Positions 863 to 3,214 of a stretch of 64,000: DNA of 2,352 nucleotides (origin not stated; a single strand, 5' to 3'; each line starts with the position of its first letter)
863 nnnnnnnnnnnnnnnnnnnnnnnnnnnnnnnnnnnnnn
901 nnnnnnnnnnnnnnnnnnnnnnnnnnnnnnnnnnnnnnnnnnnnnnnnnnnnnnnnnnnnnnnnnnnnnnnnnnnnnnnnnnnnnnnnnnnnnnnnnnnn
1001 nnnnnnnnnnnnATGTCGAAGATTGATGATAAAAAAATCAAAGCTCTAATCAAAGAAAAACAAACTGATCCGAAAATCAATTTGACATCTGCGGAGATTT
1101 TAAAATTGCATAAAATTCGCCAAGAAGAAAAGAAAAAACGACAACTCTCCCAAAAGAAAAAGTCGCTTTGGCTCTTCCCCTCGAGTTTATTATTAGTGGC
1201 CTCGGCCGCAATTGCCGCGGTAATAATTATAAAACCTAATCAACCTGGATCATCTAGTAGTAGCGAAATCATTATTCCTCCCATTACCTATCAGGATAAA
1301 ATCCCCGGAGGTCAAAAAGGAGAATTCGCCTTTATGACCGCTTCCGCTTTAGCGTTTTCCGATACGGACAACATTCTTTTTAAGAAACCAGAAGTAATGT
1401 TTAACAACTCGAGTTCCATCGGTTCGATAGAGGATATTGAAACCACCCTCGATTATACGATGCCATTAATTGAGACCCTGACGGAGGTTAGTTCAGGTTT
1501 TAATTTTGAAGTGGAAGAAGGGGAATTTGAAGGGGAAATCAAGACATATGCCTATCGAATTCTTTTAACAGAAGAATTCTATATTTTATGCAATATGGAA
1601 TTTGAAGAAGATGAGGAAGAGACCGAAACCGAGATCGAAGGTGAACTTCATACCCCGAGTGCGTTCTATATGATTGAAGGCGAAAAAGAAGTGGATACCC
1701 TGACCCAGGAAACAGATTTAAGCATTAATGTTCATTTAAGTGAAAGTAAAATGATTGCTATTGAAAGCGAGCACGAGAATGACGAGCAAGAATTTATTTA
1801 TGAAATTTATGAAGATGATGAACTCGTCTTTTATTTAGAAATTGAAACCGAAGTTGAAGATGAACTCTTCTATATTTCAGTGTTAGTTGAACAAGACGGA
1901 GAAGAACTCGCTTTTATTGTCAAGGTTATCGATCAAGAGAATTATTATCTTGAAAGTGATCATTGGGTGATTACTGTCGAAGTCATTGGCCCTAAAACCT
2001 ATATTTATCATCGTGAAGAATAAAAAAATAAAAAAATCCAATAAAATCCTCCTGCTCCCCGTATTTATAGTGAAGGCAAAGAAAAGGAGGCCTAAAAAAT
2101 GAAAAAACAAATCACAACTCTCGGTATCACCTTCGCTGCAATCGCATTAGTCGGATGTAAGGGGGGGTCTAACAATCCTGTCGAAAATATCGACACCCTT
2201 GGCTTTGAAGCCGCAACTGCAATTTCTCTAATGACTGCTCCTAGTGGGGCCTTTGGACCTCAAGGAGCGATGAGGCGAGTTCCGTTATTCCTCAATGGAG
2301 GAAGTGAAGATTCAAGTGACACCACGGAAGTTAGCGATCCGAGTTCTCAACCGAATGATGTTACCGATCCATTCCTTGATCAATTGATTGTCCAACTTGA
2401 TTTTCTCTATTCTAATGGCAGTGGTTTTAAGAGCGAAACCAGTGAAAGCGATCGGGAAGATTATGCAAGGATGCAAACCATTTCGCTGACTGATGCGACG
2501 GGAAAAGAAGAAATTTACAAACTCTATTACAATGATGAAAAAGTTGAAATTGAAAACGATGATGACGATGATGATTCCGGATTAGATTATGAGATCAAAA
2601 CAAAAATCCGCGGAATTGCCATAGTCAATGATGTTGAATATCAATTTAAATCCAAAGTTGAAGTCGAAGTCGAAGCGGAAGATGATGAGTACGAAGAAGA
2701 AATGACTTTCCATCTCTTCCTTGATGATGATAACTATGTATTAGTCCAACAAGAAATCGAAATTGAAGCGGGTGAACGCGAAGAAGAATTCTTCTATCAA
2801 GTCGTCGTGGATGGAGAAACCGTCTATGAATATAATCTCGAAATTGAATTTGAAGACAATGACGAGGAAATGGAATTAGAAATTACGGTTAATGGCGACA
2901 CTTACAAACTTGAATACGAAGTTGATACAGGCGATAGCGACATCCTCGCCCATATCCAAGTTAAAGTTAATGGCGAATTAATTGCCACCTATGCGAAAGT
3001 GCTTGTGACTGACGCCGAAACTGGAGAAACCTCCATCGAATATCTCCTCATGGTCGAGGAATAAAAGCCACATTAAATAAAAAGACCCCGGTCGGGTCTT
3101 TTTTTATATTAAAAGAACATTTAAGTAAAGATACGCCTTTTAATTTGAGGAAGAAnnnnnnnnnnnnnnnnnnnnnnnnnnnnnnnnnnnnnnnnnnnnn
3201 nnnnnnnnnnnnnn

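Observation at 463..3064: ECF sigma factor, anti-sigma-like protein and acidic lipoprotein sharing an unusual poly-acidic beta-repeat ectodomain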

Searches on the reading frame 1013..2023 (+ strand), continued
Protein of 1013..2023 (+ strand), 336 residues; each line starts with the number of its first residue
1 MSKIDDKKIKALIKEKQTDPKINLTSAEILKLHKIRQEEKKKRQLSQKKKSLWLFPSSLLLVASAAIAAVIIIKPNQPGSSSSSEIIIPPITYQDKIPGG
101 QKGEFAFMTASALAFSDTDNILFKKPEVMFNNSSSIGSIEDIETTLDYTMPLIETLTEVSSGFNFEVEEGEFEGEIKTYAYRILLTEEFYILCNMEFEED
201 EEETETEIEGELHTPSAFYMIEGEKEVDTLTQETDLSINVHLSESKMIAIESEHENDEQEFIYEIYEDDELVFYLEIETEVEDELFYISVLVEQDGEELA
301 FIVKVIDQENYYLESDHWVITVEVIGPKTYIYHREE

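Call 81: list_cluster_members(proteins=[P0023, P0027, P0028, P0040, P0044, P0052, P0054, P0036, P0026, P0047])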
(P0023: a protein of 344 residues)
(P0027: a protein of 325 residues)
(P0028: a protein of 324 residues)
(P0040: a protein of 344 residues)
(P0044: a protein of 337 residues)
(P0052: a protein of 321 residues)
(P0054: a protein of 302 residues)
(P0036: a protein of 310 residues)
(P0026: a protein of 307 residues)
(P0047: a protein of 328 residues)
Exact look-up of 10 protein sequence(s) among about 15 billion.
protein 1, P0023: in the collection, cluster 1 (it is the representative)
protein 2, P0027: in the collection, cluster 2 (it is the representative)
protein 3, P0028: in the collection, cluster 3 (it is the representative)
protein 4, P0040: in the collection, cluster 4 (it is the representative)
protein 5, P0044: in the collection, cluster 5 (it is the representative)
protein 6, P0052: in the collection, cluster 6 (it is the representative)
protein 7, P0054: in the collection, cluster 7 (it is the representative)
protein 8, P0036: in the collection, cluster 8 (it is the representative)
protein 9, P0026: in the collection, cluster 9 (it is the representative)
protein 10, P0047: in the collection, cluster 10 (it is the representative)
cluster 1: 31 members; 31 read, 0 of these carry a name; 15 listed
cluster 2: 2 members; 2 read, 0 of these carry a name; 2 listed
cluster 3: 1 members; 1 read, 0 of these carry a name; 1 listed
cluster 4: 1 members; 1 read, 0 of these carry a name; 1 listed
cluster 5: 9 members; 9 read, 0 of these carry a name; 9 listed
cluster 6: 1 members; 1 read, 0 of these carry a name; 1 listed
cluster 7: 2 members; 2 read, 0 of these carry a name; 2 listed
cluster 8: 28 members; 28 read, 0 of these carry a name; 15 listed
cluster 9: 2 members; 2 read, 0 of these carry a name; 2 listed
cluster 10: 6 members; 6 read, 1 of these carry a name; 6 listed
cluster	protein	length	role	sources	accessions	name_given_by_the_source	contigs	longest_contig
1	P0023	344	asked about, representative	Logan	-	-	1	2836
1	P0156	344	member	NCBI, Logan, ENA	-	-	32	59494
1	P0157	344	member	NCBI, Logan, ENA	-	-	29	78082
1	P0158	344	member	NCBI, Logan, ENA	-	-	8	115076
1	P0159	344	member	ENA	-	-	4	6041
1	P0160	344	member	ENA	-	-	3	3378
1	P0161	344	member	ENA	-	-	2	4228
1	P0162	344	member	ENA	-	-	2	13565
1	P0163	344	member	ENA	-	-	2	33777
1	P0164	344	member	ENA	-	-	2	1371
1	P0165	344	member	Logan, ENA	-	-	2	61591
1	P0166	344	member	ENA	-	-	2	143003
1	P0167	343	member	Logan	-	-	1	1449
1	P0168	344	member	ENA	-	-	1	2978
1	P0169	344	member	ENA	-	-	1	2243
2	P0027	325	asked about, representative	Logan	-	-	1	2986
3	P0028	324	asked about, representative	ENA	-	-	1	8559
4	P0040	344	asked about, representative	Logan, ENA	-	-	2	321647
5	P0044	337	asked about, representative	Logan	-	-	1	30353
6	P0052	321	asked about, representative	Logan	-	-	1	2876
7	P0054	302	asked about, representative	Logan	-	-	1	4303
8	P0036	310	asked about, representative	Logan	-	-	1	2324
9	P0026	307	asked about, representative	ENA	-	-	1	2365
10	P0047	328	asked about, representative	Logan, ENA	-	-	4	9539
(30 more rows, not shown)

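Call 83: find_encoding_contigs(protein=P0040, flank=5000, max_places=1)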
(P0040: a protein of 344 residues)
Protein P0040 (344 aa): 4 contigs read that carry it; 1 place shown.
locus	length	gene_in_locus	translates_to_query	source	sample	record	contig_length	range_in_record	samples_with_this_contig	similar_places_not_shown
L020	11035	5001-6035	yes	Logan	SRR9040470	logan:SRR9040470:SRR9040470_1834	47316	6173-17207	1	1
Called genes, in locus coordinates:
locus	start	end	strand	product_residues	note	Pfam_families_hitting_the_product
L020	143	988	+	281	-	-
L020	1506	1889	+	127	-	PF04266:ASCH (weak)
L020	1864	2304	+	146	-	-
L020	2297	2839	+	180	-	-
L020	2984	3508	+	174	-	PF04542:Sigma70_r2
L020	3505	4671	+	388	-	-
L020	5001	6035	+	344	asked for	-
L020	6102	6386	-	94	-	PF00216:Bac_DNA_binding, PF18291:HU-HIG (weak), PF18175:HU-CCDC81_bac_2 (weak)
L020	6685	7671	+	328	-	PF03590:AsnA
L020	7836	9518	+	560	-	PF09479:Flg_new (weak), PF18998:Flg_new_2 (faint), PF09479:Flg_new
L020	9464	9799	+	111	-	PF01381:HTH_3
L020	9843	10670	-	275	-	PF00781:DAGK_cat (weak)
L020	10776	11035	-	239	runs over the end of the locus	PF00899:ThiF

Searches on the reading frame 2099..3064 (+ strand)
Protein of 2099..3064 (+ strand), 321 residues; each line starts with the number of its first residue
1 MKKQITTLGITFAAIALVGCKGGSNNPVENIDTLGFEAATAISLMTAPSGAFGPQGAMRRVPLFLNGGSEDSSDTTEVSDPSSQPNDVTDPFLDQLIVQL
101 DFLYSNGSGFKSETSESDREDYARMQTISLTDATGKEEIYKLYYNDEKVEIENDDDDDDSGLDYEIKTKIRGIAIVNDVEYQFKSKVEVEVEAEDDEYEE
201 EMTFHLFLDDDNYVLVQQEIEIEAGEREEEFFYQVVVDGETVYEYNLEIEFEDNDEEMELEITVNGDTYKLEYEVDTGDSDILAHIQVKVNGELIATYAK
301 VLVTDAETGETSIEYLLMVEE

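Call 3: search_protein_families(library=pfam, proteins=[window:2099-3064:+], max_evalue=1)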
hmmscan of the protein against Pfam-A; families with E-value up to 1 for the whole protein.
window:2099-3064:+ (321 aa): 5 families
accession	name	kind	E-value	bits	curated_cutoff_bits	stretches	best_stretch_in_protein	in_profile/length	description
PF17851.8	GH43_C2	-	0.033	14.3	22.7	1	183-283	58-156/203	Beta xylosidase C-terminal Concanavalin A-like domain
PF24061.1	LBD_receptor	-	0.065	12.8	27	1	173-239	48-113/193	Putative ionotropic receptor, ligand binding domain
PF22019.2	GlgB_N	-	0.14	12.7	27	1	214-257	43-88/94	alpha-1,4-glucan branching enzyme GlgB, N-terminal domain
PF21946.1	LppM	-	0.15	12.7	27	1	220-291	45-118/153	LppM domain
PF25077.1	DUF7800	-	0.32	11.6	27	1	184-243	25-77/89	Domain of unknown function (DUF7800)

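Call 4: search_protein_families(library=ncbifam, proteins=[window:2099-3064:+], max_evalue=1)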
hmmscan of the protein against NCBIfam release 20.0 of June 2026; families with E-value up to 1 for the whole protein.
window:2099-3064:+ (321 aa): 0 families

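Call 9: find_homologous_proteins(query=window:2099-3064:+, max_evalue=0.01)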
Query window:2099-3064:+ (321 aa): 5 proteins with E <= 0.01 among 1441 candidates.
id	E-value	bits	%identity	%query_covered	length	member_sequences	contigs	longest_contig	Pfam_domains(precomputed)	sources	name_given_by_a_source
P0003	4.5e-201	685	100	100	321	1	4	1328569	-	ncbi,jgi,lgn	ncbi:MAG: hypothetical protein ACOX3K_01990 [Bacilli bacterium]|jgi:hypothetical protein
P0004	1.1e-70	257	47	99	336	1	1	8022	-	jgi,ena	-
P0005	1.6e-70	256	45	100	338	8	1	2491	-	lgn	-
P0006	6.6e-33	133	35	99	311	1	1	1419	-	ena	-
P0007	3.5e-26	110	41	54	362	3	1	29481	-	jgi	-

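Call 11: find_encoding_contigs(protein=P0007, flank=8000)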
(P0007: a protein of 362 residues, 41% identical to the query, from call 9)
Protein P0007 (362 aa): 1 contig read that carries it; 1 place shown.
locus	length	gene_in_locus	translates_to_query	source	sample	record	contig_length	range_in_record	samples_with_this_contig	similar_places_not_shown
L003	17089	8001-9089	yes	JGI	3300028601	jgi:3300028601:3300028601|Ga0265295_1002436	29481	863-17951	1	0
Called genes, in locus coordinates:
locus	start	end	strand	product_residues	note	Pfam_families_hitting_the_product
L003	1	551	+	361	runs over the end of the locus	-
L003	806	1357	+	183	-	PF04608:PgpA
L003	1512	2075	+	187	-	PF00578:AhpC-TSA, PF08534:Redoxin, PF10417:1-cysPrx_C (weak)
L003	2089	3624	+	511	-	PF03486:HI0933_like (faint), PF13192:Thioredoxin_3 (weak), PF01946:Thi4 (faint), PF00890:FAD_binding_2 (faint), PF01134:GIDA (faint), PF07992:Pyr_redox_2, PF13738:Pyr_redox_3, PF00070:Pyr_redox, +2 more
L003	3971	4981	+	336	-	PF01699:Na_Ca_ex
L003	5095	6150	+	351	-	-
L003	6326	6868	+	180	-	PF04542:Sigma70_r2, PF08281:Sigma70_r4_2 (faint)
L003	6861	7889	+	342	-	-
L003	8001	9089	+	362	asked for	-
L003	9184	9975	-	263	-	PF01553:Acyltransferase (weak)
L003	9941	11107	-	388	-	PF13439:Glyco_transf_4, PF00534:Glycos_transf_1, PF13692:Glyco_trans_1_4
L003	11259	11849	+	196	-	PF12844:HTH_19, PF01381:HTH_3, PF13560:HTH_31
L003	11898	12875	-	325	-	-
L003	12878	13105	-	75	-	-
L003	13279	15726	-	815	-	PF04231:Endonuclease_1, PF07523:Big_3 (weak), PF00932:LTD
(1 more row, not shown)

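Call 35: search_protein_families(library=pfam, alignment_id=A6, max_evalue=0.01)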
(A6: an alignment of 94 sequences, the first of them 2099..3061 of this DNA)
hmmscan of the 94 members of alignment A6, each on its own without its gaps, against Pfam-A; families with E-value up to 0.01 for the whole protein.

A. member 1, window:2099-3061:+ (321 aa): 0 families

B. families by the number of members that match (of 94 scanned): 12 families
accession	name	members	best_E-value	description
PF22498.2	FKBP-like_N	1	0.00078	FKBP-like, N-terminal domain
PF16334.10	DUF4964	1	0.0021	Domain of unknown function (DUF4964)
PF05593.20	RHS_repeat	1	0.0024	RHS Repeat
PF10115.14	HlyU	1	0.0041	Transcriptional activator HlyU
PF18911.6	PKD_4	1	0.0048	PKD domain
PF04625.18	DEC-1_N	1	0.0053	DEC-1 protein, N-terminal region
PF14704.11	DERM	1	0.0054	Dermatopontin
PF00106.31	adh_short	1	0.0059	short chain dehydrogenase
PF10820.13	DUF2543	1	0.0071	Protein of unknown function (DUF2543)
PF08567.17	PH_TFIIH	1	0.008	TFIIH p62 subunit, N-terminal domain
PF02838.20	Glyco_hydro_20b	1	0.0087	Glycosyl hydrolase family 20, domain 2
PF22807.2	TrAA12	1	0.0088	TrAA12-like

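Call 44: predict_structure(alignment_id=A6)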
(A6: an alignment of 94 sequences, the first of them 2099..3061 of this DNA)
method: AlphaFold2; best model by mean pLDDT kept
length: 321 residues; sequences in the alignment: 94
mean_pLDDT: 78.2   pTM: 0.74
mean pLDDT of the five models: 78.2, 77.4, 77.0, 76.9, 76.6
residues with pLDDT >= 90: 128; 70-90: 104; 50-70: 38; < 50: 51
segments of 3 or more residues with pLDDT < 50: 1-29, 50-69
pLDDT, mean of each block of 10 residues (from residue 1): 40 42 42 85 74 41 46 55 56 79 74 96 96 86 95 73 90 96 97 92 97 96 93 94 91 79 88 76 76 87 90 83 58
secondary structure, 60 per line:
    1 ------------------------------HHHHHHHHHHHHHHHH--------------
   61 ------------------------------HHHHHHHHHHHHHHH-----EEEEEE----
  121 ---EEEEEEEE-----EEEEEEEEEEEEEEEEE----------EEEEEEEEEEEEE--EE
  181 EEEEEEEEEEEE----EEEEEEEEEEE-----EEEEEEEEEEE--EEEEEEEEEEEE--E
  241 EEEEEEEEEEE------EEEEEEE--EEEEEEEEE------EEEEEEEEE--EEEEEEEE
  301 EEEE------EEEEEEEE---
elements in order: H31-46 H91-105 E111-116 E124-131 E137-153 E164-176 E179-192 E197-207 E213-223 E226-237 E240-251 E258-264 E267-275 E282-290 E293-304 E311-318

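Call 66: find_related_loci(query=A2, collection=genome_contigs, flank=4000)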
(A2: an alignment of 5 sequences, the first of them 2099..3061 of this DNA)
Query A2 (321 aa) in genome_contigs; peptide patterns used: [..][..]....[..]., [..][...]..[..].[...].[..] (x = any residue, [..] = any of these).
252 stretches matched a pattern; 9 encode a relative of the query (tblastn E <= 1e-3); 9 distinct loci.
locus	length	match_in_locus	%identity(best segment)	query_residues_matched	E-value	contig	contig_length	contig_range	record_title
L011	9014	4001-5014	45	1-320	9e-70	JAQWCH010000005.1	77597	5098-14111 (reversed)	MAG: Bacilli bacterium isolate STF2_239 NODE_552_length_77597_cov_21.537937_Sandtown_F2, whole genome shotgun sequence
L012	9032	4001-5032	33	1-317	3e-36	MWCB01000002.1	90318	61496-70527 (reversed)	MAG: Tenericutes bacterium ADurb.Bin239 BWY30_contig000002, whole genome shotgun sequence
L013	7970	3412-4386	33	1-318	6e-33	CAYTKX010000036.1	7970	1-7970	MAG TPA_asm: uncultured Staphylococcaceae bacterium isolate binchicken_co59_122 genome assembly, contig: NODE_22046_leng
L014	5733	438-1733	43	1-317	3e-25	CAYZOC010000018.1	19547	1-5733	MAG TPA_asm: uncultured Staphylococcaceae bacterium isolate binchicken_co59_52 genome assembly, contig: NODE_5975_length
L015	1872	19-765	36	97-317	1e-22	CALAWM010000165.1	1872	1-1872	MAG TPA_asm: uncultured Bacillales bacterium isolate SRR1562009_bin.48_CONCOCT_v1.1_MAG genome assembly, contig: ERZ7240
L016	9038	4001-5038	32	1-317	4e-21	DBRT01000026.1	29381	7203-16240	MAG TPA_asm: Bacillales bacterium UBA1361 UBA1361_contig_5902, whole genome shotgun sequence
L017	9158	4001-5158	40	1-317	5e-21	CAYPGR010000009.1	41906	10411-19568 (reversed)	MAG TPA_asm: uncultured Staphylococcaceae bacterium isolate binchicken_co173_104 genome assembly, contig: NODE_3131_leng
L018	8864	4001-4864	31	93-305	3e-7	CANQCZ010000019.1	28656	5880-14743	MAG: uncultured Bacilli bacterium isolate Lapin-005__bin97 genome assembly, contig: Lapin-005__NODE_2109_length_28656_co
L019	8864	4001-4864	31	93-305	3e-7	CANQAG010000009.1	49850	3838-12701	MAG: uncultured Bacilli bacterium isolate Lapin-002__bin95 genome assembly, contig: Lapin-002__NODE_871_length_49850_cov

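Call 80: find_homologous_proteins(query=A6, max_evalue=1e-8)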
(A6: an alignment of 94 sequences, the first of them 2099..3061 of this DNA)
Query A6 (94 sequences) (321 aa, profile of the alignment): 4 proteins with E <= 1e-8 among 8000 candidates.
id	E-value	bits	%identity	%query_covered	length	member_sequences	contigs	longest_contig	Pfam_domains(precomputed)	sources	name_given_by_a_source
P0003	1.4e-76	276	100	100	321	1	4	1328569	-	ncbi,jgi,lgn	ncbi:MAG: hypothetical protein ACOX3K_01990 [Bacilli bacterium]|jgi:hypothetical protein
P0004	4.2e-71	258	47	99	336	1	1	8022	-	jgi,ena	-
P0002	3.2e-27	114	37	8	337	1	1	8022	-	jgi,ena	-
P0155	1.4e-26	112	25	36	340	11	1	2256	-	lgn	-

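Call 84: find_encoding_contigs(protein=P0003, flank=2000, max_places=4)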
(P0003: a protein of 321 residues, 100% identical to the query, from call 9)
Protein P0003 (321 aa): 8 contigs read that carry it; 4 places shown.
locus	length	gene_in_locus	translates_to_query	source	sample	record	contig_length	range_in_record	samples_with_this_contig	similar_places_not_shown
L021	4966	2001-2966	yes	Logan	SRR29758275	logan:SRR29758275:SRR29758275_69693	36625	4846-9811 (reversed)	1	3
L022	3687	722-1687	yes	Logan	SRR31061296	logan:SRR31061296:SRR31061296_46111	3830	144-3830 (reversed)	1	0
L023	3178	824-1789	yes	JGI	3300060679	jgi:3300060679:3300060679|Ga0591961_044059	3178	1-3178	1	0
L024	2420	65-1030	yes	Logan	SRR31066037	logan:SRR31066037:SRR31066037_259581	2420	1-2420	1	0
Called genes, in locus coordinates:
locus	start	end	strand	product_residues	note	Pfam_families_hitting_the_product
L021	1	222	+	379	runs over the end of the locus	-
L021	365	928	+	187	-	PF04542:Sigma70_r2, PF04545:Sigma70_r4 (faint), PF08281:Sigma70_r4_2 (weak)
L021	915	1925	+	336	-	-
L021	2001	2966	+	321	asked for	-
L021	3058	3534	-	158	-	PF01741:MscL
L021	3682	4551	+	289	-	PF02645:DegV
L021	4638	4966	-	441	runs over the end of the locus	PF19290:PmbA_TldD_2nd, PF19289:PmbA_TldD_3rd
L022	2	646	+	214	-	?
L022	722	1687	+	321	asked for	-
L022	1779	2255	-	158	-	PF01741:MscL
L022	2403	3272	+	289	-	PF02645:DegV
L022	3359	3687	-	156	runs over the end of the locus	?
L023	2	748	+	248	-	?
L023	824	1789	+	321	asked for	-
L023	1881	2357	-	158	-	PF01741:MscL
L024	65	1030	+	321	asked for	-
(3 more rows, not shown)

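Call 94: search_solved_structures(query=A6, max_evalue=1)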
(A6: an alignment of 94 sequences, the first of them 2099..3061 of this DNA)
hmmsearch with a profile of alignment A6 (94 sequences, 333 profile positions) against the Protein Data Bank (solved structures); distinct sequences matched with E-value up to 1: 4.
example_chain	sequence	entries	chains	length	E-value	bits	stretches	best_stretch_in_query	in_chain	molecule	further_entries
8z3i_A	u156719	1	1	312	0.034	16.6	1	4-41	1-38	Protein glutaminase domain-containing protein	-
6e5f_A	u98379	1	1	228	0.034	16.6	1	4-58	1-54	Lipid binding protein LpqN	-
6e5d_A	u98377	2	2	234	0.036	16.5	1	4-58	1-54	Lipid binding protein LpqN | Probable conserved lipoprotein LpqN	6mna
7nhp_1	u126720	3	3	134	0.87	12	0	4-64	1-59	Photosystem II lipoprotein Psb27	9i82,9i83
